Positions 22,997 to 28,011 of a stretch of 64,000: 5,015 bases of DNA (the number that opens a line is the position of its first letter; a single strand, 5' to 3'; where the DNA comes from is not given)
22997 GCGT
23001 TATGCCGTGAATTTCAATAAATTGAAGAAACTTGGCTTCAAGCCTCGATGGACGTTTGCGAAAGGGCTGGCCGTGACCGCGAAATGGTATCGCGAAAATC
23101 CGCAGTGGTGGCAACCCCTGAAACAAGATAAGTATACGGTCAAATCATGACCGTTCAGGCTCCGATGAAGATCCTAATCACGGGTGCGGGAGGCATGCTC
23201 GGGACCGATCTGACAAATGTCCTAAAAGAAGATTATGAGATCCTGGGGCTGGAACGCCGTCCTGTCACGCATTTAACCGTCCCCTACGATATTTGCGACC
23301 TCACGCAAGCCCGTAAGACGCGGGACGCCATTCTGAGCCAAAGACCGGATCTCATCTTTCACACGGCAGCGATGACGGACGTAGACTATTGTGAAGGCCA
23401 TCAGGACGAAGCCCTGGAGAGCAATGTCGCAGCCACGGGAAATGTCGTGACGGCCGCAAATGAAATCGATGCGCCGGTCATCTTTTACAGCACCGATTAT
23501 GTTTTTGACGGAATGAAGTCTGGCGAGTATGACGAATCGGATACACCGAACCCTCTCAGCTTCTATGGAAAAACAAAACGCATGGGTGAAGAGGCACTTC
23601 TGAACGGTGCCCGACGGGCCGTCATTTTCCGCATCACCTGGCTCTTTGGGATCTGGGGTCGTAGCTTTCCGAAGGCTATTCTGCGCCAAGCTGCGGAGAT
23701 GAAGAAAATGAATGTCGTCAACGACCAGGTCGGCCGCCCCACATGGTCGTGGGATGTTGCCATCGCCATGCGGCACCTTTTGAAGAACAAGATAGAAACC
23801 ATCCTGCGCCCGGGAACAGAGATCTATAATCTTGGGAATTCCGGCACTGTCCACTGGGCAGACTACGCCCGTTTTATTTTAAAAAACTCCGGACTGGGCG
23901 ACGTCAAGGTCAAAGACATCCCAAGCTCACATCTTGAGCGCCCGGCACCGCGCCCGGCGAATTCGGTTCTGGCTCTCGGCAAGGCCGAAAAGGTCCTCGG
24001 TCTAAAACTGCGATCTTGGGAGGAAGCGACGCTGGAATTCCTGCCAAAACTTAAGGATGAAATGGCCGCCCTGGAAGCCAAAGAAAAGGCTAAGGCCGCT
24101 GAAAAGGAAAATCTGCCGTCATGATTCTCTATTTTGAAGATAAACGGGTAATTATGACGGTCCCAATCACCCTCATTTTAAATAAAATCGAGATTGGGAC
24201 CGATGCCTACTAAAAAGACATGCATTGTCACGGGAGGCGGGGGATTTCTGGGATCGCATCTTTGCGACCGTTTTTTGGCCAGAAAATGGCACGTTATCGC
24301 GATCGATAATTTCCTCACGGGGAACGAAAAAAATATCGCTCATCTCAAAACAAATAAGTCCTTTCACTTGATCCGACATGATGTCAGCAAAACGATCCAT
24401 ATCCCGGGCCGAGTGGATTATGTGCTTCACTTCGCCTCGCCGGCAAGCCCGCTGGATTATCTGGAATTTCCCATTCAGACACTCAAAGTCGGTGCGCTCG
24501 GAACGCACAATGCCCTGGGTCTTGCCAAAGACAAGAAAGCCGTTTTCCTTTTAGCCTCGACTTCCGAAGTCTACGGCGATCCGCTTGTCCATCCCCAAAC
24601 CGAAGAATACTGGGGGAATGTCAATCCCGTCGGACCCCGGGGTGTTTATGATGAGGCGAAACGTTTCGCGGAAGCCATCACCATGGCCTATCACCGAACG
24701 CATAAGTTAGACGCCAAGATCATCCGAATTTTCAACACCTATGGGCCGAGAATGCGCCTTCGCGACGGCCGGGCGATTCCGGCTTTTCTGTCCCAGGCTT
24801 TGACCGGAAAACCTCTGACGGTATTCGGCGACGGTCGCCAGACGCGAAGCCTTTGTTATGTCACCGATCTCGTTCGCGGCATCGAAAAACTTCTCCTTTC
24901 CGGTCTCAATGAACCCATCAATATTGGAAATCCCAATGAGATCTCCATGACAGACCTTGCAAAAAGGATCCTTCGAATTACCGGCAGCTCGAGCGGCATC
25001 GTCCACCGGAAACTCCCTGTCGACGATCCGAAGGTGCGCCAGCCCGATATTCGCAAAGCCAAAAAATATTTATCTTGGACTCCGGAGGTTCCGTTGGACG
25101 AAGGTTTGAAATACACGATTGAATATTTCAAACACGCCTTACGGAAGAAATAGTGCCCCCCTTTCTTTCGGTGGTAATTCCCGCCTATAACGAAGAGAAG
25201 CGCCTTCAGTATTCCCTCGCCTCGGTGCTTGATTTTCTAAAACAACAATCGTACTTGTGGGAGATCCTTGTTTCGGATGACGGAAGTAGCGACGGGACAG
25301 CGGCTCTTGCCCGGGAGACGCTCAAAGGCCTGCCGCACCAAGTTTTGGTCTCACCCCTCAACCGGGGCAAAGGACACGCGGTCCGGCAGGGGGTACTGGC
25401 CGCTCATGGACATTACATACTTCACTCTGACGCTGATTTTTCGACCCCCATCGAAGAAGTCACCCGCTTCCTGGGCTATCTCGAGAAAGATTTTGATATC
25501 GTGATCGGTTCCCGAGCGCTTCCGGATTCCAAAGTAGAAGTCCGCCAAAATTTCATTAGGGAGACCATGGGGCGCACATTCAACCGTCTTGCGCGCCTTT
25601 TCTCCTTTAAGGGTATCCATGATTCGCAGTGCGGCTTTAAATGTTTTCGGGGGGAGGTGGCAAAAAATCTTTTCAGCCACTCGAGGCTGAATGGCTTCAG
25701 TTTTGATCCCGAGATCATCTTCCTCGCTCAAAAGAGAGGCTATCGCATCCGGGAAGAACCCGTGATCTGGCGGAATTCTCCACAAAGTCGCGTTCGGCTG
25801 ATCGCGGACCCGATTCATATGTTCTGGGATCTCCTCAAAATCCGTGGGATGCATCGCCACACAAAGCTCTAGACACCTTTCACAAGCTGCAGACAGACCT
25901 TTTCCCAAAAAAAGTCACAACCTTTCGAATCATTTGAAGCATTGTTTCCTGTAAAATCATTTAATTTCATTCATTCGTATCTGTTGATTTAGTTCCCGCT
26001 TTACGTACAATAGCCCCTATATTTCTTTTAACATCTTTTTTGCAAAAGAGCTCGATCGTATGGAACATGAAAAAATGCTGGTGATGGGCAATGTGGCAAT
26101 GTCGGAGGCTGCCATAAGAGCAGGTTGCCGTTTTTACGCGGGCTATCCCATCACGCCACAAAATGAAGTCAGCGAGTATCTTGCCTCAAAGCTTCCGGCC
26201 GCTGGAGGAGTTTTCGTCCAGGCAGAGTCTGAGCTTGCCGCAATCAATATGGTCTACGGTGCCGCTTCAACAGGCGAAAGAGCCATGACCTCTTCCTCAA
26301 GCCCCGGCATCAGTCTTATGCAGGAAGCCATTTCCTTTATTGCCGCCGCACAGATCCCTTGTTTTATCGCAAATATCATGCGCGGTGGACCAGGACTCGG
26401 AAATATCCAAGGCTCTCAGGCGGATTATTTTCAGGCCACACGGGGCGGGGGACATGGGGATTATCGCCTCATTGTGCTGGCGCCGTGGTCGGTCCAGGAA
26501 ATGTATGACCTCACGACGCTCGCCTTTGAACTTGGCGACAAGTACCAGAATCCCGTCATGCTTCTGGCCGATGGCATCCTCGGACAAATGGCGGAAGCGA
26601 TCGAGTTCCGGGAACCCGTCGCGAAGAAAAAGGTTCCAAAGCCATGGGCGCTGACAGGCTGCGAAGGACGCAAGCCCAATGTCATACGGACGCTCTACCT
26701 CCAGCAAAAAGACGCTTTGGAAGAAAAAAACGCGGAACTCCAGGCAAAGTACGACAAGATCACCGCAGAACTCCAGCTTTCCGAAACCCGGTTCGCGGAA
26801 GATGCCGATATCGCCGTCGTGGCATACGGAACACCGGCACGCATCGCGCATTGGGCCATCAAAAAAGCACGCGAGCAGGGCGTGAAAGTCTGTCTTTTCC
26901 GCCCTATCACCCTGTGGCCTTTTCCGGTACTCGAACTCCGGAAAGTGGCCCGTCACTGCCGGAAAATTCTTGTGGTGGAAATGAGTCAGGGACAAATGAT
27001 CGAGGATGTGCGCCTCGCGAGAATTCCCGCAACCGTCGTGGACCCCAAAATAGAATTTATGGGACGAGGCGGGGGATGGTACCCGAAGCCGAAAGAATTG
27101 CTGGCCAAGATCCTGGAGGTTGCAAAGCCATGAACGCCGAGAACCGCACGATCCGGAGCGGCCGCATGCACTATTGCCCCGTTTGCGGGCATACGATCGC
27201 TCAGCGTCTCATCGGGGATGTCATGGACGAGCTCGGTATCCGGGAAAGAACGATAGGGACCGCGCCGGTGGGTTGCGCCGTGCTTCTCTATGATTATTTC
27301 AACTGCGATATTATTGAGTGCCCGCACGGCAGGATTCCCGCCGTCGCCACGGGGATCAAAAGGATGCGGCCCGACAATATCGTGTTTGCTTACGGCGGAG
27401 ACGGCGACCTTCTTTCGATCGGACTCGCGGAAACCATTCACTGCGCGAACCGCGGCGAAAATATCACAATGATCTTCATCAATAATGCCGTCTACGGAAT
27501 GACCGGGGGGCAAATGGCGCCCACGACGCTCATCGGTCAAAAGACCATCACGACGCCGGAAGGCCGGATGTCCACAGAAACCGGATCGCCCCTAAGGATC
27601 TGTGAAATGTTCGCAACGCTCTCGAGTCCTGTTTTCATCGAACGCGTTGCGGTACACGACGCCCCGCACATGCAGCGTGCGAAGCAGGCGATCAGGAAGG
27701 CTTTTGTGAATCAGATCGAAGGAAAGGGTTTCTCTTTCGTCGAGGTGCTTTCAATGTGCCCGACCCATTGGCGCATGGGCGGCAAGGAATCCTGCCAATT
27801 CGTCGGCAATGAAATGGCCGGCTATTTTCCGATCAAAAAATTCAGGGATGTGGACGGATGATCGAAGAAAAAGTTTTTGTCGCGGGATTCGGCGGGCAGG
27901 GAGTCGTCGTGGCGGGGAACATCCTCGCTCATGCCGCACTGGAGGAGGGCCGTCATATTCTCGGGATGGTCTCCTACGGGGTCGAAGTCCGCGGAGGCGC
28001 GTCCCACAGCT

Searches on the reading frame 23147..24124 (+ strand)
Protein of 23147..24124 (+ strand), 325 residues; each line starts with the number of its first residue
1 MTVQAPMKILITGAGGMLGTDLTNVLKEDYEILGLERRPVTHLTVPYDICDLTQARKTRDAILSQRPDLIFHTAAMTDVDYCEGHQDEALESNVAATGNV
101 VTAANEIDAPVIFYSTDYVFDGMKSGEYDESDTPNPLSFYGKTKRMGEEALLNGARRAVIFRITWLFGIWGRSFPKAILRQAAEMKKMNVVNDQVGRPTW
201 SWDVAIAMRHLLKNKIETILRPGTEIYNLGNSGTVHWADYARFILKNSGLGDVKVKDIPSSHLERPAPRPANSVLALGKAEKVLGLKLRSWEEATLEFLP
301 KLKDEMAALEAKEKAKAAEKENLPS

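Call 3: search_protein_families(library=pfam, proteins=[window:23147-24124:+])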
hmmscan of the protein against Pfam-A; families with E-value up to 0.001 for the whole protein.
window:23147-24124:+ (325 aa): 6 families
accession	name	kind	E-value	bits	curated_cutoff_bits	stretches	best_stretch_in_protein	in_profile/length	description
PF04321.23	RmlD_sub_bind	-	9.2e-81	271.5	27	1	7-301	1-284/287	RmlD substrate binding domain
PF01370.27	Epimerase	-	3.2e-24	86.1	20.9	1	9-214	1-227/240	NAD dependent epimerase/dehydratase family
PF02719.21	Polysacc_synt_2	-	2.7e-12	46.9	20.2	1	47-154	58-152/293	Polysaccharide biosynthesis protein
PF01073.25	3Beta_HSD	-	6.3e-10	39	22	1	11-253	2-273/280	3-beta hydroxysteroid dehydrogenase/isomerase family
PF16363.11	GDP_Man_Dehyd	-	8.6e-10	39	27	1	10-163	1-176/332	GDP-mannose 4,6 dehydratase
PF07993.18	NAD_binding_4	-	1.2e-07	31.6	20.1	1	63-172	85-210/258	Male sterility protein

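Call 26: search_protein_families(library=ncbifam, proteins=[window:23147-24124:+], max_evalue=0.00001)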
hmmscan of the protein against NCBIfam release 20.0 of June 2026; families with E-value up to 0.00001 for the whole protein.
window:23147-24124:+ (325 aa): 9 families
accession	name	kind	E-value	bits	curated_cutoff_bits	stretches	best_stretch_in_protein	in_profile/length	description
TIGR01214.1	rmlD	equivalog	1.8e-72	243.8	224.05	1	8-300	1-283/285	dTDP-4-dehydrorhamnose reductase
NF007440.0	PRK09987.1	equivalog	9.6e-46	156.4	308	1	7-295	1-286/299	dTDP-4-dehydrorhamnose reductase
NF042423.1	oxyalk_red_Shew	equivalog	1.1e-13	50.9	580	1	7-191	9-198/331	2-alkyl-3-oxoalkanoate reductase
TIGR01179.1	galE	equivalog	7.6e-10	38.1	262.3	1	8-156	1-161/332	UDP-glucose 4-epimerase GalE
TIGR02197.1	heptose_epim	equivalog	2.8e-09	36.6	274.6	1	9-151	1-149/316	ADP-glyceromanno-heptose 6-epimerase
NF043036.1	ErythonDh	equivalog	2.6e-08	33.4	325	1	7-157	1-166/321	D-erythronate dehydrogenase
NF042422.1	oxyalk_red_OleD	equivalog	6.3e-08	32.4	580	1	7-155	1-154/329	2-alkyl-3-oxoalkanoate reductase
TIGR03466.1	HpnA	hypoth_equivalog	1e-07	31.2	367.65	1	7-155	1-156/327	hopanoid-associated sugar epimerase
TIGR01746.1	Thioester-redct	subfamily_domain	5.3e-06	25.9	213.35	0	59-161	81-187/371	thioester reductase domain-containing protein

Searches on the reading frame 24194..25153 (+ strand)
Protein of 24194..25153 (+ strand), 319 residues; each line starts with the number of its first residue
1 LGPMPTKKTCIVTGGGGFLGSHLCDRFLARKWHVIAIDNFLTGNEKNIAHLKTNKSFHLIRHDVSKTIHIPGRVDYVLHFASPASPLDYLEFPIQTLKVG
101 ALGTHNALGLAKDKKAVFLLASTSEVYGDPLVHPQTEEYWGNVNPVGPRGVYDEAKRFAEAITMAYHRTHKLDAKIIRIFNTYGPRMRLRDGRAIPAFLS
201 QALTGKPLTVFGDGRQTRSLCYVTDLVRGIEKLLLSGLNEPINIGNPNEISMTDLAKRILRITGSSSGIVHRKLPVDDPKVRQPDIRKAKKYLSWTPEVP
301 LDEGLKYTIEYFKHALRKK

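Call 3: search_protein_families(library=pfam, proteins=[window:24194-25153:+])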
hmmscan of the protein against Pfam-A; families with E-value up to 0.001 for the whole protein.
window:24194-25153:+ (319 aa): 7 families
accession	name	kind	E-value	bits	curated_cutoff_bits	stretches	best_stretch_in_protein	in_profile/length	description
PF01370.27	Epimerase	-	1.1e-47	163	20.9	1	11-245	2-240/240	NAD dependent epimerase/dehydratase family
PF16363.11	GDP_Man_Dehyd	-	1.2e-45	156.8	27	1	11-306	1-330/332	GDP-mannose 4,6 dehydratase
PF01073.25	3Beta_HSD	-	1.6e-08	34.4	22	1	11-223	1-218/280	3-beta hydroxysteroid dehydrogenase/isomerase family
PF02719.21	Polysacc_synt_2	-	3.1e-08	33.6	20.2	0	146-266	132-250/293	Polysaccharide biosynthesis protein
PF04321.23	RmlD_sub_bind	-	5.3e-07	29.4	27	1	11-271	4-236/287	RmlD substrate binding domain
PF07993.18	NAD_binding_4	-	1.2e-06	28.3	20.1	0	72-179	87-204/258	Male sterility protein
PF00106.31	adh_short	-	0.00055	19.9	26.6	0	8-67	1-61/195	short chain dehydrogenase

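Call 26: search_protein_families(library=ncbifam, proteins=[window:24194-25153:+], max_evalue=0.00001)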
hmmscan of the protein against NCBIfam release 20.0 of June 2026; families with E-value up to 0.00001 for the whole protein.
window:24194-25153:+ (319 aa): 16 families
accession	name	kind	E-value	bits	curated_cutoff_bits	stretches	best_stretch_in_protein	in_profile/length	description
TIGR01181.1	dTDP_gluc_dehyt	equivalog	5.5e-39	134.1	365.1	1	10-314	2-313/321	dTDP-glucose 4,6-dehydratase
TIGR04180.1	EDH_00030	hypoth_equivalog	3.9e-32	111.5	475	1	11-273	2-266/297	NAD-dependent 4,6-dehydratase LegB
NF011728.1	PRK15181.1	equivalog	1.8e-25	89.7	760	1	8-312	16-337/348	Vi polysaccharide biosynthesis UDP-N-acetylglucosaminuronic acid C-4 epimerase TviC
NF005998.1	PRK08125.1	equivalog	2.9e-24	85.4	777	1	7-312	315-649/649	bifunctional UDP-4-amino-4-deoxy-L-arabinose formyltransferase/UDP-glucuronic acid oxidase ArnA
TIGR01179.1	galE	equivalog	1.1e-23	83.6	262.3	1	11-313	3-326/332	UDP-glucose 4-epimerase GalE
NF008872.0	PRK11908.1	equivalog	2.2e-23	82.9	294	1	9-263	3-271/349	bifunctional UDP-4-keto-pentose/UDP-xylose synthase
NF007582.0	PRK10217.1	equivalog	1.6e-20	73.5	698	1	8-262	2-269/355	dTDP-glucose 4,6-dehydratase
NF007490.0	PRK10084.1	subfamily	4.7e-19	68.6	649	1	11-312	4-334/361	dTDP-glucose 4,6-dehydratase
TIGR02197.1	heptose_epim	equivalog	6.4e-16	58.4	274.6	1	11-310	2-311/316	ADP-glyceromanno-heptose 6-epimerase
NF047922.1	GDPFucSynFcl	equivalog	2.7e-10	40.2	500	1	151-314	133-303/308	GDP-L-fucose synthase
TIGR01472.1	gmd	equivalog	1.7e-08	34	415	1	91-186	98-189/342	GDP-mannose 4,6-dehydratase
TIGR01777.1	yfcH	hypoth_equivalog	1.9e-08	34.3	207.35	0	211-262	188-240/292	TIGR01777 family oxidoreductase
NF007956.0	PRK10675.1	subfamily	2e-08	33.8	394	1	10-186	3-184/338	UDP-glucose 4-epimerase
TIGR02622.1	CDP_4_6_dhtase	equivalog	7.3e-08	31.9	278.45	0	7-171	4-173/352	CDP-glucose 4,6-dehydratase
NF041015.1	UDPsulfquin_syn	equivalog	6.2e-07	28.7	575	0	192-234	236-278/384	UDP-sulfoquinovose synthase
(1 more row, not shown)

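Call 60: search_solved_structures(query=window:24194-25150:+, max_evalue=1e-20)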
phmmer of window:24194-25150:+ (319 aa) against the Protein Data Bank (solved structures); distinct sequences matched with E-value up to 1e-20: 45.
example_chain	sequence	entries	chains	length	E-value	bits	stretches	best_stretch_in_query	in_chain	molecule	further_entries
2b69_A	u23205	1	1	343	2.2e-100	339.2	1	7-316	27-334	UDP-glucuronate decarboxylase 1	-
4gll_A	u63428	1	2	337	2.6e-100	339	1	7-316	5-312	UDP-glucuronic acid decarboxylase 1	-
4m55_A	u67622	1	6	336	1.4e-99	336.6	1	7-316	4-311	UDP-glucuronic acid decarboxylase 1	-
4lk3_A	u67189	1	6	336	1.9e-99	336.1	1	7-316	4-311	UDP-glucuronic acid decarboxylase 1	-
4zrm_A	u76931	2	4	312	6.1e-36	127.5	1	10-316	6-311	UDP-glucose 4-epimerase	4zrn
6zl6_A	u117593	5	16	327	1.1e-35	126.6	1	10-314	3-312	Epimerase domain-containing protein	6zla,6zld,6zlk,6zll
6zlj_A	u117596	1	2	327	2.1e-35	125.7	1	10-314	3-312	Epimerase domain-containing protein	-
8vr2_A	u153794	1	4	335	4.7e-35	124.6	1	6-312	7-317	NAD-dependent epimerase/dehydratase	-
7ys8_A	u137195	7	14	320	5.4e-32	114.5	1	10-315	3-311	UDP-glucose 4-epimerase | UDP-glucose 4-epimerase along with EC 5.1.3.2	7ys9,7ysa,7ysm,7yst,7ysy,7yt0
2hun_A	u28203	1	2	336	1.5e-29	106.5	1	10-312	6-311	336aa long hypothetical dTDP-glucose 4,6-dehydratase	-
6bi4_A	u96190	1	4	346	9.3e-29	103.9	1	9-313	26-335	dTDP-glucose 4,6-dehydratase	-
6bwl_A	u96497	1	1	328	5.7e-28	101.3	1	10-314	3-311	Pal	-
8rdg_A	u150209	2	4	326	1.1e-26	97.1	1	10-260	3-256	SDR family NAD(P)-dependent oxidoreductase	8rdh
8rdi_A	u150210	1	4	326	3.8e-26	95.3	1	10-260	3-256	SDR family NAD(P)-dependent oxidoreductase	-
6pmh_A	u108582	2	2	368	4.7e-26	95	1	8-313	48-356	UDP-glucose 4-epimerase related protein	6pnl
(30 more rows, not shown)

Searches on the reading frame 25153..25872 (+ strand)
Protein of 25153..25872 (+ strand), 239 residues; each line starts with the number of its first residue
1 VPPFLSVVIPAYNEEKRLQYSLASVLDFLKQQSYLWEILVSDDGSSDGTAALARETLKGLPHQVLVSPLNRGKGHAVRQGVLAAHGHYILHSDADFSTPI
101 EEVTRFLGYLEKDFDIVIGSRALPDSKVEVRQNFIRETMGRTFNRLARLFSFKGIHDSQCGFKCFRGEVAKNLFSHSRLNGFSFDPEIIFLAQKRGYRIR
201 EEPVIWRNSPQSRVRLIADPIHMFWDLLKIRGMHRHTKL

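Call 3: search_protein_families(library=pfam, proteins=[window:25153-25872:+])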
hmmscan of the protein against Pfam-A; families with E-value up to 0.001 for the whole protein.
window:25153-25872:+ (239 aa): 2 families
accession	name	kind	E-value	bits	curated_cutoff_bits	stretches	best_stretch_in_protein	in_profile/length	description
PF00535.33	Glycos_transf_2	-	1.5e-28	100.3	23.3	1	6-174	1-168/168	Glycosyl transferase family 2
PF13641.12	Glyco_tranf_2_3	-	0.00019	21.9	27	1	2-95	1-96/230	Glycosyltransferase like family 2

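Call 26: search_protein_families(library=ncbifam, proteins=[window:25153-25872:+], max_evalue=0.00001)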
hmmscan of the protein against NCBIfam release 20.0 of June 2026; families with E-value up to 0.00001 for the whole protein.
window:25153-25872:+ (239 aa): 19 families
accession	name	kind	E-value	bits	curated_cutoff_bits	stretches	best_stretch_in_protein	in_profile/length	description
NF058614.1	PPMAGASynPpgS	equivalog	3.9e-19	69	370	1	7-204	4-194/226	polyprenyl-phospho-N-acetylgalactosaminyl synthase PpgS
NF007986.1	PRK10714.1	equivalog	2.5e-17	62.9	529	1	5-176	8-176/316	undecaprenyl-phosphate 4-deoxy-4-formamido-L-arabinose transferase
NF041391.1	DPhHxTase_Halo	equivalog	4.7e-16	58.4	375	1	11-208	3-185/213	dolichyl-phosphate hexose transferase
TIGR04182.1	glyco_TIGR04182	equivalog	2.4e-15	56.7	325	1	6-229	3-216/293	S-layer glycoprotein N-glycosyltransferase AglJ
NF041875.1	EPS_EpsD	equivalog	5.5e-14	52.3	370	1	5-151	1-144/325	exopolysaccharide biosynthesis glycosyltransferase EpsD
TIGR04283.1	glyco_like_mftF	equivalog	4.5e-13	49.3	182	1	5-99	1-88/221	TIGR04283 family arsenosugar biosynthesis glycosyltransferase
NF007482.0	PRK10073.1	equivalog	3.3e-12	46.1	423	1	4-96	7-96/334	glycosyltransferase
NF010496.0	PRK13915.1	equivalog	3.5e-11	42.7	262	1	5-105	33-137/307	glucosyl-3-phosphoglycerate synthase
TIGR03937.1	PgaC_IcaA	equivalog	4.6e-11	42.3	422.3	1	3-95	45-135/407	poly-beta-1,6-N-acetyl-D-glucosamine synthase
NF047588.1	GlcsyltransPgfSStrep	equivalog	1.4e-10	40.9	500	1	5-183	3-177/308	glycosyltransferase PgfS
NF038302.1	EPS_HpsE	equivalog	2.7e-09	36.4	300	1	5-96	3-97/307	hormogonium polysaccharide biosynthesis glycosyltransferase HpsE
TIGR03469.1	HpnB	hypoth_equivalog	5.2e-09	35.6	379.25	1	3-111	44-161/386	hopene-associated glycosyltransferase HpnB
NF047683.1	TeichurnBiosyTuaG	equivalog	1e-07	31.9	400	1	3-112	6-113/252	teichuronic acid biosynthesis protein TuaG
TIGR03111.1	glyc2_xrt_Gpos1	hypoth_equivalog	5.7e-07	28.7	363.95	1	3-120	49-166/439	TIGR03111 family XrtG-associated glycosyltransferase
NF050050.1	ProtGlycPglI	equivalog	1.1e-06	28.3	500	1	3-118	2-116/306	GalNAc(5)-diNAcBac-PP-undecaprenol beta-1,3-glucosyltransferase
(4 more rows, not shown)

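Call 61: search_solved_structures(query=window:25153-25869:+, max_evalue=0.00001)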
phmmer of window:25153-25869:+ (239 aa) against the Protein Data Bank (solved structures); distinct sequences matched with E-value up to 0.00001: 11.
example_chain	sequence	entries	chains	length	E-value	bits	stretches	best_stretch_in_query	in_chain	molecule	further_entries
9bhc_C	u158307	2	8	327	3.2e-14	56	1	5-178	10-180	Undecaprenyl-phosphate 4-deoxy-4-formamido-L-arabinose transferase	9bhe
8vxh_A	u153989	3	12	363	4.2e-14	55.6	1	5-178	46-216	Undecaprenyl-phosphate 4-deoxy-4-formamido-L-arabinose transferase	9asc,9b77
9hwj_A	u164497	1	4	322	6.4e-14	55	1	5-179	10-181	Undecaprenyl-phosphate 4-deoxy-4-formamido-L-arabinose transferase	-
2z87_A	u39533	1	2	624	1.2e-13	54.1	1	3-115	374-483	Chondroitin synthase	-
2z86_A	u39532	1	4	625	1.2e-13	54.1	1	3-115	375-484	Chondroitin synthase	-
5mlz_A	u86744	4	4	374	1.3e-13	54.1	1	5-174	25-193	Dolichol monophosphate mannose synthase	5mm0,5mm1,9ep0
5ekp_C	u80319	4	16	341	4.1e-10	42.6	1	5-134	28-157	Uncharacterized glycosyltransferase sll0501 | Glycosyltransferase sll0501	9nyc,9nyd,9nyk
5eke_A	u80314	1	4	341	4.1e-10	42.6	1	5-134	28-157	Uncharacterized glycosyltransferase sll0501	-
9nye_A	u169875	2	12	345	4.2e-10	42.5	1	5-134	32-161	Glycosyltransferase sll0501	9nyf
6p61_A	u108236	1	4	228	9.3e-07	31.6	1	3-127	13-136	Glycosyltransferase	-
5hea_A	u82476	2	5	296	1.7e-06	30.7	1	4-96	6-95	Putative glycosyltransferase (GalT1)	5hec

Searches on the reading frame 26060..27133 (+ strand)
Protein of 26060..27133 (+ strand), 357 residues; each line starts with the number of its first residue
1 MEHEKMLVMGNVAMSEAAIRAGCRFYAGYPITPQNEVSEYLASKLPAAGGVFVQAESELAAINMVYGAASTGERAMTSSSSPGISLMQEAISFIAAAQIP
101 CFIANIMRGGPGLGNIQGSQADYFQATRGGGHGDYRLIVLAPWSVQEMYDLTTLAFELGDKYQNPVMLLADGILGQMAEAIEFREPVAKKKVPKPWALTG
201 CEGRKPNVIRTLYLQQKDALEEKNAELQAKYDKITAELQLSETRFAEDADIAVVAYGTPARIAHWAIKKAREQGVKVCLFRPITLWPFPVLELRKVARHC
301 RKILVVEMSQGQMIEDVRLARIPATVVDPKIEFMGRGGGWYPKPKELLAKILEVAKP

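Call 10: search_protein_families(library=pfam, proteins=[window:26060-27133:+])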
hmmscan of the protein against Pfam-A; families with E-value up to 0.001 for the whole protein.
window:26060-27133:+ (357 aa): 3 families
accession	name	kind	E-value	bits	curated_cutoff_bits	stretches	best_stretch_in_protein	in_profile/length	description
PF01855.24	POR_N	-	9.5e-51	173.2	27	1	16-201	1-185/231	Pyruvate flavodoxin/ferredoxin oxidoreductase, thiamine diP-bdg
PF17147.9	PFOR_II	-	9.1e-22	77.8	27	1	249-346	1-101/102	Pyruvate:ferredoxin oxidoreductase core domain II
PF02780.25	Transketolase_C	-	5.1e-05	23.6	25.9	1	247-307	8-68/124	Transketolase, C-terminal domain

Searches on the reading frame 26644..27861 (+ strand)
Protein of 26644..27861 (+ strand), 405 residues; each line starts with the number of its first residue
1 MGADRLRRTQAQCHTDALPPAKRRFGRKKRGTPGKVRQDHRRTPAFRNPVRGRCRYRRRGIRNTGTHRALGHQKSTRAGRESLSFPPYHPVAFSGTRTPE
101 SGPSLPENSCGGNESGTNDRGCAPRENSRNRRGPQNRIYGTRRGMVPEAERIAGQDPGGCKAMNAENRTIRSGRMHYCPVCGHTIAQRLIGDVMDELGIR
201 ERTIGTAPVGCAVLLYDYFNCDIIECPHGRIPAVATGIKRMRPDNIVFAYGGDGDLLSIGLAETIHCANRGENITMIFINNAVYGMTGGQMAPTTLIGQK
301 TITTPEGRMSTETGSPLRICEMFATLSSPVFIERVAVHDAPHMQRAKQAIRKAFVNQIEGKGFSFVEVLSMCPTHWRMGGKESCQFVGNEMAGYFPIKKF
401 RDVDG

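Call 10: search_protein_families(library=pfam, proteins=[window:26644-27861:+])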
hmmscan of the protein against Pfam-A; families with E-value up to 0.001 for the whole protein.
window:26644-27861:+ (405 aa): 1 family
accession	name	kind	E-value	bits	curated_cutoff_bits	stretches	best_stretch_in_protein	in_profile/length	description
PF02775.26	TPP_enzyme_C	-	1.9e-20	73.6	21.9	1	226-368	28-151/151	Thiamine pyrophosphate enzyme, C-terminal TPP binding domain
